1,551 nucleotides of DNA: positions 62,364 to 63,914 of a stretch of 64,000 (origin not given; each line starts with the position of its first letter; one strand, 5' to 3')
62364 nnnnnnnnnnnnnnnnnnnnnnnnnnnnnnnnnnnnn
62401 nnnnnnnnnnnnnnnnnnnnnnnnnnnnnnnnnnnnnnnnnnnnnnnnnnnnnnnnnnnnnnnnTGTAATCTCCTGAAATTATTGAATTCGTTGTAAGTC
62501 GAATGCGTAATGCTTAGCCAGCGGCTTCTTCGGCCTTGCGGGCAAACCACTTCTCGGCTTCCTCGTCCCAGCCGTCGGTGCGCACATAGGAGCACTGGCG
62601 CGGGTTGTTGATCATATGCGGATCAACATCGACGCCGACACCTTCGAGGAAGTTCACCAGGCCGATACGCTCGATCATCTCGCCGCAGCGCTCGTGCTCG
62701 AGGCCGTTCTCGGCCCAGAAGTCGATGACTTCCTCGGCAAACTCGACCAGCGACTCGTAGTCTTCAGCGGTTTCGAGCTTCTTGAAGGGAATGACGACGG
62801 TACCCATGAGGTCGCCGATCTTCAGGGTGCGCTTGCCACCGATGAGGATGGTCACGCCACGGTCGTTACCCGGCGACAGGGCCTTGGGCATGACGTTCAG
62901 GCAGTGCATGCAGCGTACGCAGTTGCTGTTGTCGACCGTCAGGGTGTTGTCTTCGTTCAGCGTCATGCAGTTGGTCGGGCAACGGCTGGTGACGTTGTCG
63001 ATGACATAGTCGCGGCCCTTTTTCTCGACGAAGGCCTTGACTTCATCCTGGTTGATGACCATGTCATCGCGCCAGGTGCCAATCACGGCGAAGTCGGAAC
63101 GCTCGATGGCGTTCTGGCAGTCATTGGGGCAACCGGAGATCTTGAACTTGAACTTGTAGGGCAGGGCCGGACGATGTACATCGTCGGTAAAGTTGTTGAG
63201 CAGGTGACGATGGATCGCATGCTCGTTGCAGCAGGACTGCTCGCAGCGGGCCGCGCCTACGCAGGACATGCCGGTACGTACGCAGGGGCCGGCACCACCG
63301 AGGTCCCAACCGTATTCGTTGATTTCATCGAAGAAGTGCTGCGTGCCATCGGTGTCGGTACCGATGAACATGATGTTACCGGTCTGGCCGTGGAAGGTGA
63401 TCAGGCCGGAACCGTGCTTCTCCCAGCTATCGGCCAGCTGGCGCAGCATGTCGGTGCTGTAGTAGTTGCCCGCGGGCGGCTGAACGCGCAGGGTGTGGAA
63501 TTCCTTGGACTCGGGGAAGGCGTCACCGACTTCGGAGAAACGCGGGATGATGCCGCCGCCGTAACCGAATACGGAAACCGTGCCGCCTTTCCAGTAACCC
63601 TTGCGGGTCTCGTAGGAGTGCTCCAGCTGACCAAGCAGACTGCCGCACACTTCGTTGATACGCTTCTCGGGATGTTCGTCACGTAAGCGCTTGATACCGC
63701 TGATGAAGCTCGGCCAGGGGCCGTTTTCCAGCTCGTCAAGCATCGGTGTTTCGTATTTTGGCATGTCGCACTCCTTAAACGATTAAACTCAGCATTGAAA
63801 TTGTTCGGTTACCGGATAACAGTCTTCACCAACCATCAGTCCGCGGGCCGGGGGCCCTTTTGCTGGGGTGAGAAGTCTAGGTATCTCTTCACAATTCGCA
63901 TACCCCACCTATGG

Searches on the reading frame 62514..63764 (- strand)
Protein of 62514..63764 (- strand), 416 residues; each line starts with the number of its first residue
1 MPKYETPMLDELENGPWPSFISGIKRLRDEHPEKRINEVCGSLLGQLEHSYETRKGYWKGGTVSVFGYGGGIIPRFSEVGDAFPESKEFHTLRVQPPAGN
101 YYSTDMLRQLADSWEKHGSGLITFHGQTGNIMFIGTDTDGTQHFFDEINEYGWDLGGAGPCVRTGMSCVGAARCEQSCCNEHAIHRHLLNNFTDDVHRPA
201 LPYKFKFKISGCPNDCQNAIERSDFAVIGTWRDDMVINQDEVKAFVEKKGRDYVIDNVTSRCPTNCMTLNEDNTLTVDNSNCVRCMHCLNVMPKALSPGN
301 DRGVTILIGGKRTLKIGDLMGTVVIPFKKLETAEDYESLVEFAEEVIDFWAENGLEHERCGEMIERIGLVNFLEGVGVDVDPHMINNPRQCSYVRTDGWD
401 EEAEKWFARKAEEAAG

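Call 38: find_related_loci(query=window:62514-63764:-, collection=metagenome_contigs, flank=3000)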
Query window:62514-63764:- (416 aa) in metagenome_contigs; peptide patterns used: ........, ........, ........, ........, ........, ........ (x = any residue, [..] = any of these).
600 stretches matched a pattern (row limit reached: there are more); 515 encode a relative of the query (tblastn E <= 1e-3); the best 80 are kept; 80 distinct loci.
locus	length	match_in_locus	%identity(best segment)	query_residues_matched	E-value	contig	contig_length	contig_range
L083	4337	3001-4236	86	4-415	0e+0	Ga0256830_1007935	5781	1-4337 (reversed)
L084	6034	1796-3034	86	4-416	0e+0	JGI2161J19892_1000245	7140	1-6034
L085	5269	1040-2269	86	4-413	0e+0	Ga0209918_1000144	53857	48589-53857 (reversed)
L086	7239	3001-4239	85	4-416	0e+0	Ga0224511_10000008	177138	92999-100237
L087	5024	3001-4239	85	4-416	0e+0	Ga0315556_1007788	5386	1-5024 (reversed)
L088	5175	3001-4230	85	4-413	0e+0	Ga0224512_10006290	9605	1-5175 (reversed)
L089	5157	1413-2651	84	4-416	0e+0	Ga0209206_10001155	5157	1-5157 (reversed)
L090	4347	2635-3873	85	4-416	0e+0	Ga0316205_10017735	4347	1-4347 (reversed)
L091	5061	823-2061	85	4-416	0e+0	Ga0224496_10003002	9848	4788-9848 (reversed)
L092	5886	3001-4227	85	4-412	0e+0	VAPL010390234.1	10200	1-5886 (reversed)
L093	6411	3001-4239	85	4-416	0e+0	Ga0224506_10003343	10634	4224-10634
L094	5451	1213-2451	84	4-416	0e+0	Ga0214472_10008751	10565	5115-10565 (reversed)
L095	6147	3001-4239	84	4-416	0e+0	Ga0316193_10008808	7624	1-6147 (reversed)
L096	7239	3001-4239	84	4-416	0e+0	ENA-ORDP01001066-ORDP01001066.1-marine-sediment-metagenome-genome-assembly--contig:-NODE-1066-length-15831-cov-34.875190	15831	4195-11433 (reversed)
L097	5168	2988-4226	84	4-416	0e+0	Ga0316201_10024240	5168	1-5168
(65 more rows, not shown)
